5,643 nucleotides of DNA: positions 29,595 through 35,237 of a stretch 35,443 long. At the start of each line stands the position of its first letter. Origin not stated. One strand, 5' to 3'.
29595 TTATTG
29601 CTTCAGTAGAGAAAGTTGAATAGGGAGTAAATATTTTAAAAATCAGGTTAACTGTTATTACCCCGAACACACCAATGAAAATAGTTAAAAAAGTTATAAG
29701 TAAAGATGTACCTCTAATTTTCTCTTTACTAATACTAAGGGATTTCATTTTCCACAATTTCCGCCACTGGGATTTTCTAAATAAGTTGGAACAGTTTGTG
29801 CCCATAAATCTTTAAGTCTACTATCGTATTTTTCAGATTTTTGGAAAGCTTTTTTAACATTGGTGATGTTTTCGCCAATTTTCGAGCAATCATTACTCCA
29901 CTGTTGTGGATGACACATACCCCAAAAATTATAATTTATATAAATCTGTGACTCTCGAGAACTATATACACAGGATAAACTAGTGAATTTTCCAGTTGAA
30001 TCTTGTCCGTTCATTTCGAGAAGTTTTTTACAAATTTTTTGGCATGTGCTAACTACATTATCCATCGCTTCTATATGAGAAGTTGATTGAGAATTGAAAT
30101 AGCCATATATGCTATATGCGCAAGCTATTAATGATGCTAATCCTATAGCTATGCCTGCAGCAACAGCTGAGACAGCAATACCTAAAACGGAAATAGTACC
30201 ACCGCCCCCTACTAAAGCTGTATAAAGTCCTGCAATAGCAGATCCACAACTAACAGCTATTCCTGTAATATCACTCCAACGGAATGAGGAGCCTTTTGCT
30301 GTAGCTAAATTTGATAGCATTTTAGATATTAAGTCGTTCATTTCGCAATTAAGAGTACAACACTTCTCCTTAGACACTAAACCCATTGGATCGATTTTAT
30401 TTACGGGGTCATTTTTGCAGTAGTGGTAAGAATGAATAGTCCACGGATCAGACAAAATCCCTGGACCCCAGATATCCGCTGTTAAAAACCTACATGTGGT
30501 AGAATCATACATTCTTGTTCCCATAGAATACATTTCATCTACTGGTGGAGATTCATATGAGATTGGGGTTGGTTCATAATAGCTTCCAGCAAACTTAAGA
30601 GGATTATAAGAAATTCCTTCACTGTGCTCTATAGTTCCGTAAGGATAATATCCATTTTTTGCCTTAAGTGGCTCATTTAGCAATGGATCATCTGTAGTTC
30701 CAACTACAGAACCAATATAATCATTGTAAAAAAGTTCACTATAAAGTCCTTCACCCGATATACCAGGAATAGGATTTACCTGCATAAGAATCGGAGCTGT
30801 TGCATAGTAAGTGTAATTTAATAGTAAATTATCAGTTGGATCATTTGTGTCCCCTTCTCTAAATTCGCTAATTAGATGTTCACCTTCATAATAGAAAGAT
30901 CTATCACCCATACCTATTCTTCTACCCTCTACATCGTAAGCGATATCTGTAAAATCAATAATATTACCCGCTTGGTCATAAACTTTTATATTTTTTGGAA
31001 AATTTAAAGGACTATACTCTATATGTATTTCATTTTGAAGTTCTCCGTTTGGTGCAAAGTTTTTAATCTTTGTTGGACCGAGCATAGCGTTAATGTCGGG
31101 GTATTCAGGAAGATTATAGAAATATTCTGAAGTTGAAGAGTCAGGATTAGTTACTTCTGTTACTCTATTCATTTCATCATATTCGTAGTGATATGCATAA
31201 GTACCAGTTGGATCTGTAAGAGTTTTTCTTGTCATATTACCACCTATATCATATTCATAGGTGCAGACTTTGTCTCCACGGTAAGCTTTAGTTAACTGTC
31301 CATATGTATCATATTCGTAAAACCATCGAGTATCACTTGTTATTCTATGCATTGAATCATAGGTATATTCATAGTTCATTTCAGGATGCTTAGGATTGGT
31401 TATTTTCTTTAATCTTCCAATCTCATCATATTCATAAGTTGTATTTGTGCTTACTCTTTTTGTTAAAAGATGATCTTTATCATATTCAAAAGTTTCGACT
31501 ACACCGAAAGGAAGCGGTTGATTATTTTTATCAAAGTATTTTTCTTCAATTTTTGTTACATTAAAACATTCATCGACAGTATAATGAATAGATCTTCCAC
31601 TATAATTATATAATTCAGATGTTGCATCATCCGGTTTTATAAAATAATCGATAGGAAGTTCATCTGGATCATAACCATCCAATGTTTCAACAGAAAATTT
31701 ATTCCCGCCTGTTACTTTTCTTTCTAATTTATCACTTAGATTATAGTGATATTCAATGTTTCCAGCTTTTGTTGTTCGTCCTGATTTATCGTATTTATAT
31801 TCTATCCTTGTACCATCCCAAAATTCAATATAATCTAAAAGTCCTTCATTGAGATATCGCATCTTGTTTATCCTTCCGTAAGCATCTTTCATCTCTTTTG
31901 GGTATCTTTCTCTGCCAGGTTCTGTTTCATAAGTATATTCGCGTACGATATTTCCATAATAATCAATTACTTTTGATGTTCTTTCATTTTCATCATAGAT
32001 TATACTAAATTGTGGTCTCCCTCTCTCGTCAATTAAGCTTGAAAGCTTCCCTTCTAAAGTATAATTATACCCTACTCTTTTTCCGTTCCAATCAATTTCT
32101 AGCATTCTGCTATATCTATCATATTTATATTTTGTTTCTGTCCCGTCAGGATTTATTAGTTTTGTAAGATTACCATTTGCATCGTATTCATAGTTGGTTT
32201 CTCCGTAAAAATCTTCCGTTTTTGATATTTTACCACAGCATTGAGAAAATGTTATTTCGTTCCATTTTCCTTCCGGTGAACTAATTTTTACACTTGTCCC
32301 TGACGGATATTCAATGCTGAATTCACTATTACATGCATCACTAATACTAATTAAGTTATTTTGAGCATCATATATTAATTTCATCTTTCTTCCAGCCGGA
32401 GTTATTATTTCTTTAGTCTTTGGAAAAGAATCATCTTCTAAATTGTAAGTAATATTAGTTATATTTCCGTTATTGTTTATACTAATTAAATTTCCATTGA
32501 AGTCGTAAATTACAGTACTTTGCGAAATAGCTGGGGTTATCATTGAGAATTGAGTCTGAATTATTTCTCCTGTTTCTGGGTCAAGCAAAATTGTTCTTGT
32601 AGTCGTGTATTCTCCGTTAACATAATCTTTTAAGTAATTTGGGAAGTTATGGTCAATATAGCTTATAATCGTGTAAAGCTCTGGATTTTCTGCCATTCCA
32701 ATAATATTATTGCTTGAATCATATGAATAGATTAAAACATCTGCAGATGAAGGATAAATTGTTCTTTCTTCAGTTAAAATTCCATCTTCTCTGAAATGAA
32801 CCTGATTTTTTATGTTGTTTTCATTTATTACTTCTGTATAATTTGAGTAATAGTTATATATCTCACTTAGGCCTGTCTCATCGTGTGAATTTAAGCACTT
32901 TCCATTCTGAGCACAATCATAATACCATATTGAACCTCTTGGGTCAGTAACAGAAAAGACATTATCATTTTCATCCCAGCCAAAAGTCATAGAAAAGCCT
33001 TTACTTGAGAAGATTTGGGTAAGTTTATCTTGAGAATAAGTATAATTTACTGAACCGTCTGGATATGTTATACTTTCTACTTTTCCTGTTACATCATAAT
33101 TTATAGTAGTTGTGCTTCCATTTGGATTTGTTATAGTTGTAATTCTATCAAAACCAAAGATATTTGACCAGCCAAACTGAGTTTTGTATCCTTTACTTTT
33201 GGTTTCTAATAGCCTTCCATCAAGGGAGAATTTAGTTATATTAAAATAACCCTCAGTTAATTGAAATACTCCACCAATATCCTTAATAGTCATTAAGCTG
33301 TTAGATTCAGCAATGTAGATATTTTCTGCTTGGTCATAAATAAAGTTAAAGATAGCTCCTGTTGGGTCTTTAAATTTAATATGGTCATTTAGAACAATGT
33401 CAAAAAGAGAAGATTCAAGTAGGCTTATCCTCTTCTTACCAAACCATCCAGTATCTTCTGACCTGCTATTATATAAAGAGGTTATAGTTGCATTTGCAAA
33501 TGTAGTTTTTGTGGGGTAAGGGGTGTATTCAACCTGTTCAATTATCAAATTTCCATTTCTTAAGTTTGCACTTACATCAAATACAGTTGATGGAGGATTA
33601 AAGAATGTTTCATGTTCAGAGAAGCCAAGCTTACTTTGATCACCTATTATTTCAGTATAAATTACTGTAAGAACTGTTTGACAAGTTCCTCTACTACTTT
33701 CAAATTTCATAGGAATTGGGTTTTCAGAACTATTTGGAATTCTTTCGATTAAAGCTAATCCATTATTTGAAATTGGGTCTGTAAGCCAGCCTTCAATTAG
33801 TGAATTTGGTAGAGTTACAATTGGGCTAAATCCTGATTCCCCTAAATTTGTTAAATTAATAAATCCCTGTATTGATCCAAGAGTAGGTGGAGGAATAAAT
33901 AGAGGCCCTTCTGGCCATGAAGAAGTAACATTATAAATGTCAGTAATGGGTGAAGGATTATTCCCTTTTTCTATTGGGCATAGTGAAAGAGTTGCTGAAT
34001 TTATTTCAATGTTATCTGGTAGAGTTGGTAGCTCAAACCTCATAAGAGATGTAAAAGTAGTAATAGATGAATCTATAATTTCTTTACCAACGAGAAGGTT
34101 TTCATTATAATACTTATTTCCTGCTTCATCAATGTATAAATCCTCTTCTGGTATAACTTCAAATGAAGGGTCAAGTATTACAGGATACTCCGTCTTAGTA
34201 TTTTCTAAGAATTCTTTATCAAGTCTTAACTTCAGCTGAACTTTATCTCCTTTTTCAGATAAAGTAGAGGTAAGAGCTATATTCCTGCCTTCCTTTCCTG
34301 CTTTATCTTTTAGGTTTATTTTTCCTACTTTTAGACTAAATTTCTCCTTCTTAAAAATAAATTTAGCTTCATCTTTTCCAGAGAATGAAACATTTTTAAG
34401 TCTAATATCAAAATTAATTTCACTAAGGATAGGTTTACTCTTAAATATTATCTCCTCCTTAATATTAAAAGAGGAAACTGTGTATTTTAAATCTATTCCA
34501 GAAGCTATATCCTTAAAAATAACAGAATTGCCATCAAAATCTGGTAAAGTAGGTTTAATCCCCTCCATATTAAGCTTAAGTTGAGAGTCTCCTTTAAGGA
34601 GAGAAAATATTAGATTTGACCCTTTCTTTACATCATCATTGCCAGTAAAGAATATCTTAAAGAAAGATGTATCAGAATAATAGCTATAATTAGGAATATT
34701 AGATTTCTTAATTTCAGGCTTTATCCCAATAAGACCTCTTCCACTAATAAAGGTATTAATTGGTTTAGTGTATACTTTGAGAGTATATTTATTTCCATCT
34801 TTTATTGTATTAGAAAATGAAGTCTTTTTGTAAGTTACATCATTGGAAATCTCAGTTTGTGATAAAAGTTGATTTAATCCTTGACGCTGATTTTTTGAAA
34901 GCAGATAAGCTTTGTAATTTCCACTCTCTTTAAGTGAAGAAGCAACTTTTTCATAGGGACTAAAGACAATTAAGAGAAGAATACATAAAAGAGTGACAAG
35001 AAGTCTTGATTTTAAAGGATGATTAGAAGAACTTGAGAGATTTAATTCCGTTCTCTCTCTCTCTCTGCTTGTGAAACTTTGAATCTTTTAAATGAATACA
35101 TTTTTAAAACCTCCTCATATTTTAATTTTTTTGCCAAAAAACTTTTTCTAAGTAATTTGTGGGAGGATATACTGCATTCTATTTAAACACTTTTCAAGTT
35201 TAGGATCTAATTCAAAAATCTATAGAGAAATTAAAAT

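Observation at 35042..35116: (AG)7 dinucleotide tract separates a strong RBS+ATG from the ~1,780-codon Rhs frame: candidate slipped-strand phase switch, currently in the OFF register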

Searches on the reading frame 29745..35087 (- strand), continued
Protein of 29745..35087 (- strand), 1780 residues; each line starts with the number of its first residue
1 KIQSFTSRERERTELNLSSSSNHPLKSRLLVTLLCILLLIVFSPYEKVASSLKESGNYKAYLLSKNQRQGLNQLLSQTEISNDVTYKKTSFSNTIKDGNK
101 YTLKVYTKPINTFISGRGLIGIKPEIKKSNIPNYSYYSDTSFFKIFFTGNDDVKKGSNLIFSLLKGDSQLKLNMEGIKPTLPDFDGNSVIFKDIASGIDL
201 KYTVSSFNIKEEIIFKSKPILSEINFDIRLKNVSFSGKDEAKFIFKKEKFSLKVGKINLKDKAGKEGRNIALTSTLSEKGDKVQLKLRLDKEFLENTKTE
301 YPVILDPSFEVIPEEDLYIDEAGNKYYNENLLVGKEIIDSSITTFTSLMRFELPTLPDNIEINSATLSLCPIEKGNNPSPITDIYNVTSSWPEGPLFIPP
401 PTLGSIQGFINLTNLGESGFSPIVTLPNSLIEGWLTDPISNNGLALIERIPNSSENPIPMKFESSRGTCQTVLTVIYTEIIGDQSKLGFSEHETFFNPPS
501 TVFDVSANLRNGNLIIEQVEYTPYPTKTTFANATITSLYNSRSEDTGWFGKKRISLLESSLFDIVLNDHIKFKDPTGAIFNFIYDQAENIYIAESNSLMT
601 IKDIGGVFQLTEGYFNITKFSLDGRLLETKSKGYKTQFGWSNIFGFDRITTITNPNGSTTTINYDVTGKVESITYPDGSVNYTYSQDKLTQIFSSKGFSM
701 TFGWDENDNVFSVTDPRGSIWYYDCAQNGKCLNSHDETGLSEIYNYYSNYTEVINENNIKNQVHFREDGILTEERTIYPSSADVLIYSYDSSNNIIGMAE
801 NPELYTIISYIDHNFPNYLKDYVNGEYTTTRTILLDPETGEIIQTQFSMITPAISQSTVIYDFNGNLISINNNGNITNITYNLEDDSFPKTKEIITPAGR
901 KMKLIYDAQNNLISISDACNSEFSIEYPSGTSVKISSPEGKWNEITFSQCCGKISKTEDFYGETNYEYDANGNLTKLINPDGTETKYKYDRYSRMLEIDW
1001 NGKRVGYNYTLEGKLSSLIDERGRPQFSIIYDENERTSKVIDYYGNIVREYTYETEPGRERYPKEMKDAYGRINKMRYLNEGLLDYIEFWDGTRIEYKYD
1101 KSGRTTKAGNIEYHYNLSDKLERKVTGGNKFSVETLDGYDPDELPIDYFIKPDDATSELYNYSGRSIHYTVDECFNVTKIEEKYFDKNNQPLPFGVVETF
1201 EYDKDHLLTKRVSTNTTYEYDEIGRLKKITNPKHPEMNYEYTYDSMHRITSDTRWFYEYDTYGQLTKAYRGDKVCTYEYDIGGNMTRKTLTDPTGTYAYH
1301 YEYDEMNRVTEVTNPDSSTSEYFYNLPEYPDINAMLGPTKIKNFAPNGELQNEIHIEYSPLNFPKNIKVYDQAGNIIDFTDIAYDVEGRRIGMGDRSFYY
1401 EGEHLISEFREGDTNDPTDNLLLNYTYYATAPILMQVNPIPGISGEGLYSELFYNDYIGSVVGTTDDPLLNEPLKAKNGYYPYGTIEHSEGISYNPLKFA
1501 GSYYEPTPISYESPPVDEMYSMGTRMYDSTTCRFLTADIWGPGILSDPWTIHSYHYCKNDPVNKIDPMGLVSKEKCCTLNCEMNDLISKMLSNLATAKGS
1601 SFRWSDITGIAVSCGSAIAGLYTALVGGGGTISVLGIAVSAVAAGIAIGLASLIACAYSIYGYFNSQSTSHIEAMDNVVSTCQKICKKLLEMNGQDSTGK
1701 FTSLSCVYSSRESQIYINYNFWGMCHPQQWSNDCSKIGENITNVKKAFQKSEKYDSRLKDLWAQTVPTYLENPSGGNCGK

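Call 26: find_encoding_contigs(protein=P0063, flank=3000, max_places=10)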
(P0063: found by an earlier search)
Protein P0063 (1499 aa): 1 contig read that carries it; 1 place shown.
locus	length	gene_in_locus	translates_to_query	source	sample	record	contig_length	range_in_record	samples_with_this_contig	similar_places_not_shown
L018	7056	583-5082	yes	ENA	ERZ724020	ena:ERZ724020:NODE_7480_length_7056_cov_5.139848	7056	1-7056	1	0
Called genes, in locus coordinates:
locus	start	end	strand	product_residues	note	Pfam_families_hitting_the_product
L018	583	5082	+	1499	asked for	PF05593:RHS_repeat (weak), PF25023:TEN_YD-shell, PF05593:RHS_repeat (weak), PF25023:TEN_YD-shell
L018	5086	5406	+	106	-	-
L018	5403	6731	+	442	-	-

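Call 27: find_encoding_contigs(protein=P0002, flank=6000, max_places=10)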
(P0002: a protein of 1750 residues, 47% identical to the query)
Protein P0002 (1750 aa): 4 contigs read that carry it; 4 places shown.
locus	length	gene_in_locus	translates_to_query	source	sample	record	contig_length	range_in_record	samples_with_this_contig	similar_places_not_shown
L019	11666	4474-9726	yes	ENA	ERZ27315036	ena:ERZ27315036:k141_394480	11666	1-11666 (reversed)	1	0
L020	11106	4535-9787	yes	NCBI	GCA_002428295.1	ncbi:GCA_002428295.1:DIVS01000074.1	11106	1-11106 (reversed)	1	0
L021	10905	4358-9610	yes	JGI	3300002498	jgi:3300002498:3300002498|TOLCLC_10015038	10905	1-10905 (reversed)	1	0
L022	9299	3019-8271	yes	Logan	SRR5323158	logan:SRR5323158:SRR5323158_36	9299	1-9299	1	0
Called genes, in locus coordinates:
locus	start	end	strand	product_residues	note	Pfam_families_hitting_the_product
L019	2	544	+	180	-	?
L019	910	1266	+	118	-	PF01641:SelR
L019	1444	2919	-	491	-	PF13546:DDE_5, PF01609:DDE_Tnp_1 (weak), PF04693:DDE_Tnp_2 (weak)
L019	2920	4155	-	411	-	PF00665:rve (faint)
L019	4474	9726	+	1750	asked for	PF05593:RHS_repeat (faint)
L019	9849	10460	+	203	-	-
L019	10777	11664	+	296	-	?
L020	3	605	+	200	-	?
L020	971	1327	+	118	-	PF01641:SelR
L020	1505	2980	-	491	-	PF13546:DDE_5, PF01609:DDE_Tnp_1 (weak), PF04693:DDE_Tnp_2 (weak)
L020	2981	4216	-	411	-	PF00665:rve (faint)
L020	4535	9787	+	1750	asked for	PF05593:RHS_repeat (faint)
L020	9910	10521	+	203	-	-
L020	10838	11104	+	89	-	?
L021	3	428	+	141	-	?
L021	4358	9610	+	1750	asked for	PF05593:RHS_repeat (faint)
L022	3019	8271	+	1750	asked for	PF05593:RHS_repeat (faint)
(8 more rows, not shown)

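Call 49: search_protein_families(library=ncbifam, proteins=[window:29745-35087:-], max_evalue=0.01)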
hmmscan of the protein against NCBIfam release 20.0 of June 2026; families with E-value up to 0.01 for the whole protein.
window:29745-35087:- (1780 aa): 4 families
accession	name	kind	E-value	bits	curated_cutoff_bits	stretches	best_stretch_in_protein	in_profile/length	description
TIGR01643.1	YD_repeat_2x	repeat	9.3e-30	101.9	15.8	1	968-1004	1-38/42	YD repeat-containing protein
NF041261.1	RHS_core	equivalog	8.4e-21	73.5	2000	3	849-1048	485-683/1261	RHS element core protein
TIGR03696.1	Rhs_assc_core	domain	1.6e-14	54.2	32.5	1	1480-1570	1-76/76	RHS repeat-associated core domain-containing protein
NF033679.1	DNRLRE_dom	domain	1.3e-07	31.8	34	1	316-446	2-136/164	DNRLRE domain-containing protein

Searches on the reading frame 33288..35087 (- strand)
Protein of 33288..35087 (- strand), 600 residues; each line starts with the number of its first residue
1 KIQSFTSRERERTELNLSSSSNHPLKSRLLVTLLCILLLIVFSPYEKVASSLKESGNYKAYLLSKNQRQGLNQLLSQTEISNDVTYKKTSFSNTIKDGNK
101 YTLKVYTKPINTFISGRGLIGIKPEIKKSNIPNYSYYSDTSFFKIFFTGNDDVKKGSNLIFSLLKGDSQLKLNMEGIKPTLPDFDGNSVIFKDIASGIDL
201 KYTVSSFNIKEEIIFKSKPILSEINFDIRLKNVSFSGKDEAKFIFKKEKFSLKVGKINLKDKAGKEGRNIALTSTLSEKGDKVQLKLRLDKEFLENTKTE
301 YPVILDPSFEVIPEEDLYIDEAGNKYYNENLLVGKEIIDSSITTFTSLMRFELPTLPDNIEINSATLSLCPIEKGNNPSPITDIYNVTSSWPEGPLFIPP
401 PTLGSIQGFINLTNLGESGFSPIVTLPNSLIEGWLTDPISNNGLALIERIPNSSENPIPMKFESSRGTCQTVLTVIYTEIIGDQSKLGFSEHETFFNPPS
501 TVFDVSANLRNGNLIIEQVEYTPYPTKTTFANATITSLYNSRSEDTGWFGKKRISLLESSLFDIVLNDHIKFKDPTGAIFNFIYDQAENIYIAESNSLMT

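Call 62: search_protein_representatives(protein=window:33288-35087:-)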
Query: 600 residues. Proteins with E-value up to 0.001 (for the whole library): 875; up to 1e-10: 82; up to 1e-30: 1. The best 150 are listed.
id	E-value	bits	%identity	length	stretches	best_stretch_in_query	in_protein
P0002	4.3e-182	623.1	52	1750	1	25-595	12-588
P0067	2.3e-20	89.2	30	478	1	66-550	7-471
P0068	5.5e-20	88.0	29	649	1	87-583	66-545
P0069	5.7e-19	84.6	27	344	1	180-456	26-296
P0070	7.3e-19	84.3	27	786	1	66-467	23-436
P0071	4.4e-18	81.7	28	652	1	184-466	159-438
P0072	2.0e-17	79.6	28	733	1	190-578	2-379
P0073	2.3e-17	79.3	30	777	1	183-466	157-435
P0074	5.3e-17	78.1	27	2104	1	64-314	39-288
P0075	7.2e-17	77.7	27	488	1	185-466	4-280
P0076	8.0e-17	77.5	26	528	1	76-479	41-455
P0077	4.1e-16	75.2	27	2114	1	72-583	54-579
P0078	4.5e-16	75.0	27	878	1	155-566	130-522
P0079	6.3e-16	74.6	26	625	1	34-452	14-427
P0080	9.5e-16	74.0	28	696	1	63-468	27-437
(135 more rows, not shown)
